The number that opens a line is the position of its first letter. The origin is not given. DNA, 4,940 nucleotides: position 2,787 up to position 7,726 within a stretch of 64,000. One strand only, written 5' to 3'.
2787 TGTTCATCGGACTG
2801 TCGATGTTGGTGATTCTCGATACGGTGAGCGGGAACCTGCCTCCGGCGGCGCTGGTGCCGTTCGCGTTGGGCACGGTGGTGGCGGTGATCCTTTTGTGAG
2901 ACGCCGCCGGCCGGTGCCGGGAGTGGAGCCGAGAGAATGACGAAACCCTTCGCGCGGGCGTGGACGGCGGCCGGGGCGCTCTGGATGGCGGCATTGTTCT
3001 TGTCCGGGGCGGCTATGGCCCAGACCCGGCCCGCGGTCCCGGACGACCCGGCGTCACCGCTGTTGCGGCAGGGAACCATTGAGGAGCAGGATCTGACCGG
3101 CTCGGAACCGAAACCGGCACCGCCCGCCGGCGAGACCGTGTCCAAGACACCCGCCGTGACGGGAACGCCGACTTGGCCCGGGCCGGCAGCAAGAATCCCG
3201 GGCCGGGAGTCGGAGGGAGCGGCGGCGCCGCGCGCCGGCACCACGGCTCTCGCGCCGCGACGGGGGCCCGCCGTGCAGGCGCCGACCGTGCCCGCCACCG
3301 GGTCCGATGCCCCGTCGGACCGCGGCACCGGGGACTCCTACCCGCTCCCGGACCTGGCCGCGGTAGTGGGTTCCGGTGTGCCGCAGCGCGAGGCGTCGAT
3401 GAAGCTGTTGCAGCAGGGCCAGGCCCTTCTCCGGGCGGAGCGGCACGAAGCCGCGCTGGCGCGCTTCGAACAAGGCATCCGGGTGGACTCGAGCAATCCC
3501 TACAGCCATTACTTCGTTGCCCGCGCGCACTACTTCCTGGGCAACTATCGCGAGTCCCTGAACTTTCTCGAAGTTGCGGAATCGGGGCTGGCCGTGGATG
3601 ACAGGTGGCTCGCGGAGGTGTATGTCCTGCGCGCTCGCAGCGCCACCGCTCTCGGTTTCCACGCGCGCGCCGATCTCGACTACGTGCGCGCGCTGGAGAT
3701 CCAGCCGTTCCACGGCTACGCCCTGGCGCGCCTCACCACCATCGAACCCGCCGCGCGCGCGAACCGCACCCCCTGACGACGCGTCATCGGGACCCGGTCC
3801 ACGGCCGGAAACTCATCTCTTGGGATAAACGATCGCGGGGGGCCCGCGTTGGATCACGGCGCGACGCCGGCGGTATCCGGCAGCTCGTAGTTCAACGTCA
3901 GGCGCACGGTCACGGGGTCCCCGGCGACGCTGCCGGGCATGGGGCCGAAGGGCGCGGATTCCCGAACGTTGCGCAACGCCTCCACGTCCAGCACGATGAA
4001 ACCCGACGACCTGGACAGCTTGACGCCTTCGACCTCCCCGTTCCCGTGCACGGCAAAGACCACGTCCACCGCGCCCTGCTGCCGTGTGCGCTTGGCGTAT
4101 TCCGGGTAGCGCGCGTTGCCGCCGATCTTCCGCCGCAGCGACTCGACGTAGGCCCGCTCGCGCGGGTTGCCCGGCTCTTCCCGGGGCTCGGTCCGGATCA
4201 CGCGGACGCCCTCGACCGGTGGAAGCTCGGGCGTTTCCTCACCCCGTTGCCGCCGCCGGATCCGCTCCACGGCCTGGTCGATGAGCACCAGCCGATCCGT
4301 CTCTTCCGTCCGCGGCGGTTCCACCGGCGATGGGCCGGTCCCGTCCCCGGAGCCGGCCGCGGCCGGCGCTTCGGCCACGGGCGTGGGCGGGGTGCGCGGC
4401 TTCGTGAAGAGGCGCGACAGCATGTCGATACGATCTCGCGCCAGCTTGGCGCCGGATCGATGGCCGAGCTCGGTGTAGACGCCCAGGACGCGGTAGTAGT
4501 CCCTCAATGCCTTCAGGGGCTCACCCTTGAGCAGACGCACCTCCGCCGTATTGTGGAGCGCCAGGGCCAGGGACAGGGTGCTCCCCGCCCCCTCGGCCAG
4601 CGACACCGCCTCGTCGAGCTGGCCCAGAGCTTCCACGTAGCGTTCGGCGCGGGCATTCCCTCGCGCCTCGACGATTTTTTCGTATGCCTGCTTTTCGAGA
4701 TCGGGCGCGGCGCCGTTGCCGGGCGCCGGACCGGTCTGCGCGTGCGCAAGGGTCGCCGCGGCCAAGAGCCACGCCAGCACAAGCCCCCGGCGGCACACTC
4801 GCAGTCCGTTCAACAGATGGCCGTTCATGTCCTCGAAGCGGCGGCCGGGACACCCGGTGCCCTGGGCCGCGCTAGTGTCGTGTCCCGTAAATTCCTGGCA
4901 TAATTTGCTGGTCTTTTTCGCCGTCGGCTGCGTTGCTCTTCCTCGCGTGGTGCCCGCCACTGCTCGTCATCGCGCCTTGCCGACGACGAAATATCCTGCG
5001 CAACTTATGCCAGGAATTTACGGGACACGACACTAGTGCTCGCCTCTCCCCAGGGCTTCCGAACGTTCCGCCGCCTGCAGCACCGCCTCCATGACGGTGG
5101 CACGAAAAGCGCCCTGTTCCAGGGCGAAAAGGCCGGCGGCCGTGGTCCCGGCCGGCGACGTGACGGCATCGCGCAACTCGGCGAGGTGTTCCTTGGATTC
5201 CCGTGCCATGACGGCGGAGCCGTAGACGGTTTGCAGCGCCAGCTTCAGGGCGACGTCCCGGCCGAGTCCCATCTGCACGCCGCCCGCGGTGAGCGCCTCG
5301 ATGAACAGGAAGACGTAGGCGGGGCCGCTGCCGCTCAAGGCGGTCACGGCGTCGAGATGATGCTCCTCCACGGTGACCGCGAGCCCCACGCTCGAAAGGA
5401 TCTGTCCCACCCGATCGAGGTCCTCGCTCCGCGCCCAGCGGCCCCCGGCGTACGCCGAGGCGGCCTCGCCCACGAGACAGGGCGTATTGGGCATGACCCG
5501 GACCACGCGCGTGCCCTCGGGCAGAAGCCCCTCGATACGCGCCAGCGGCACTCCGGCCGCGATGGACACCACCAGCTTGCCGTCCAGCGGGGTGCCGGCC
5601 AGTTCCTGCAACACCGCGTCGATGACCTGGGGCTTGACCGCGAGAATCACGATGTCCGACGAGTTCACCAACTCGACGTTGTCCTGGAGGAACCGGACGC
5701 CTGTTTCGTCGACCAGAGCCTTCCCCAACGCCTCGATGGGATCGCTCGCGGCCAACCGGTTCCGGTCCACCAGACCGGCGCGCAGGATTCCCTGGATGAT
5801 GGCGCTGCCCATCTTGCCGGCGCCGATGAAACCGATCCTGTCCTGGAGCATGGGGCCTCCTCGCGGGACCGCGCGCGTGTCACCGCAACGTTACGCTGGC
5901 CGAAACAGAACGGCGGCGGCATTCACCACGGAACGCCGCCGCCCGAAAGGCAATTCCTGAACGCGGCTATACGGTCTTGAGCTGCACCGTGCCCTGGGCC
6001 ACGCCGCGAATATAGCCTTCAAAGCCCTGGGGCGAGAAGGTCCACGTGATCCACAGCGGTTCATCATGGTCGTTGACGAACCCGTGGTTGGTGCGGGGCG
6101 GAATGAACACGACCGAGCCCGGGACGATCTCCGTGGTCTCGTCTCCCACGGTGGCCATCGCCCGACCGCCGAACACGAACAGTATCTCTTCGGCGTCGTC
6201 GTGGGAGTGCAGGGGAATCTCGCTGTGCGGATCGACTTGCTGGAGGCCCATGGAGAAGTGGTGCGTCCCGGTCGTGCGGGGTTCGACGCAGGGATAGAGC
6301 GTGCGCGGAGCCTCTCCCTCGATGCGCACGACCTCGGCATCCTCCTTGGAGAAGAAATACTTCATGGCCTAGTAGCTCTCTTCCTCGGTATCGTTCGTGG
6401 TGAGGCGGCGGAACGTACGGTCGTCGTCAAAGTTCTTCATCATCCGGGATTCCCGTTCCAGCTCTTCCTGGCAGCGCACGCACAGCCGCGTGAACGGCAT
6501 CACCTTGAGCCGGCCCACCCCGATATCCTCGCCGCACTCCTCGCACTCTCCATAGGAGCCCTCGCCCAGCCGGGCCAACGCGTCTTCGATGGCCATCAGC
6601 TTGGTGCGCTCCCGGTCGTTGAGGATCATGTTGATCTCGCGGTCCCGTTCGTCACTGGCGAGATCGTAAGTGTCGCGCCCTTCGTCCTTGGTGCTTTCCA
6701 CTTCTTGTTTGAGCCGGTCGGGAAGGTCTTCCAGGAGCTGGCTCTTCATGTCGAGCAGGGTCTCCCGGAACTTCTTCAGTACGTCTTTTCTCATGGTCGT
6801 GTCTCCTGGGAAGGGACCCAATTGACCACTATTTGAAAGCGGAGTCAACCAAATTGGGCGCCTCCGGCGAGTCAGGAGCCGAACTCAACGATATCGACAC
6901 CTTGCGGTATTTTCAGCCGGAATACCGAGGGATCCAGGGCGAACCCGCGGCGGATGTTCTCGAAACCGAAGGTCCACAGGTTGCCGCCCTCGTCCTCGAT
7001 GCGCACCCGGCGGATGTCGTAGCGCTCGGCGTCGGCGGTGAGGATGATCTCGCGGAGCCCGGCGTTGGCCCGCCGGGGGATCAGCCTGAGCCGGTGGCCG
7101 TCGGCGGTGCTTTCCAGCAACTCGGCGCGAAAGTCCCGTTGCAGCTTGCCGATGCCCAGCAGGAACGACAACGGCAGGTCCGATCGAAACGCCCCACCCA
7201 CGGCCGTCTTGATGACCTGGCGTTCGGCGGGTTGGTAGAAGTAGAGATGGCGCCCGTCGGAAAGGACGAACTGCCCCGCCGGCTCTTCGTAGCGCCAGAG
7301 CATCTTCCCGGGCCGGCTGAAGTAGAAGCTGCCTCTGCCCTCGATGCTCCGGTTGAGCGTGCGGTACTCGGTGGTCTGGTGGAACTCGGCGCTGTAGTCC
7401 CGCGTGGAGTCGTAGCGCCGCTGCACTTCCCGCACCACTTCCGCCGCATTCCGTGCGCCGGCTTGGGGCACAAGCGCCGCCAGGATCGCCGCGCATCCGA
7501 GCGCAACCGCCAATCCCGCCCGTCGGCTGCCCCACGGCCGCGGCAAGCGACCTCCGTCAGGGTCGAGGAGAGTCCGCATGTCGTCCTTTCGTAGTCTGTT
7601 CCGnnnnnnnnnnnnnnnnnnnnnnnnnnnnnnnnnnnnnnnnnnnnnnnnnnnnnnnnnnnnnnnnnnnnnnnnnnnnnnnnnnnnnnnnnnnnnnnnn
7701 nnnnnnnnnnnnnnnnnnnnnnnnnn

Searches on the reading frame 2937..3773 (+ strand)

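Call 94: search_protein_families(library=pfam, proteins=[window:2937-3773:+], max_evalue=0.00001)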
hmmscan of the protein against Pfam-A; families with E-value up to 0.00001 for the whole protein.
window:2937-3773:+ (279 aa): 1 family
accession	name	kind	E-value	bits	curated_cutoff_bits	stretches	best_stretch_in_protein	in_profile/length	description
PF07719.23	TPR_2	-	4.1e-07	30.1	27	0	226-257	1-32/34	Tetratricopeptide repeat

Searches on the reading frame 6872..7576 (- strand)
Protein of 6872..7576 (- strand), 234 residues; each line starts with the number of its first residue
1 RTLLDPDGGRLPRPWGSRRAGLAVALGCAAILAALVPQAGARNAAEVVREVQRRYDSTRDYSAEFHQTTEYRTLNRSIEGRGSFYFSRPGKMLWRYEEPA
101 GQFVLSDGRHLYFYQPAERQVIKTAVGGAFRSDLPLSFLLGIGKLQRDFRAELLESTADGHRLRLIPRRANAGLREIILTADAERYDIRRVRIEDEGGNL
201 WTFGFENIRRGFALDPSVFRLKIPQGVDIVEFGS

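Call 94: search_protein_families(library=pfam, proteins=[window:6872-7576:-], max_evalue=0.00001)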
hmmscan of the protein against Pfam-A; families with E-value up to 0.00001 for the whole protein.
window:6872-7576:- (234 aa): 1 family
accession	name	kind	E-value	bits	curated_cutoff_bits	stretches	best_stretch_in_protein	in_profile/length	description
PF03548.22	LolA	-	1.1e-25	90.8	23.6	1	58-221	3-164/165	Outer membrane lipoprotein carrier protein LolA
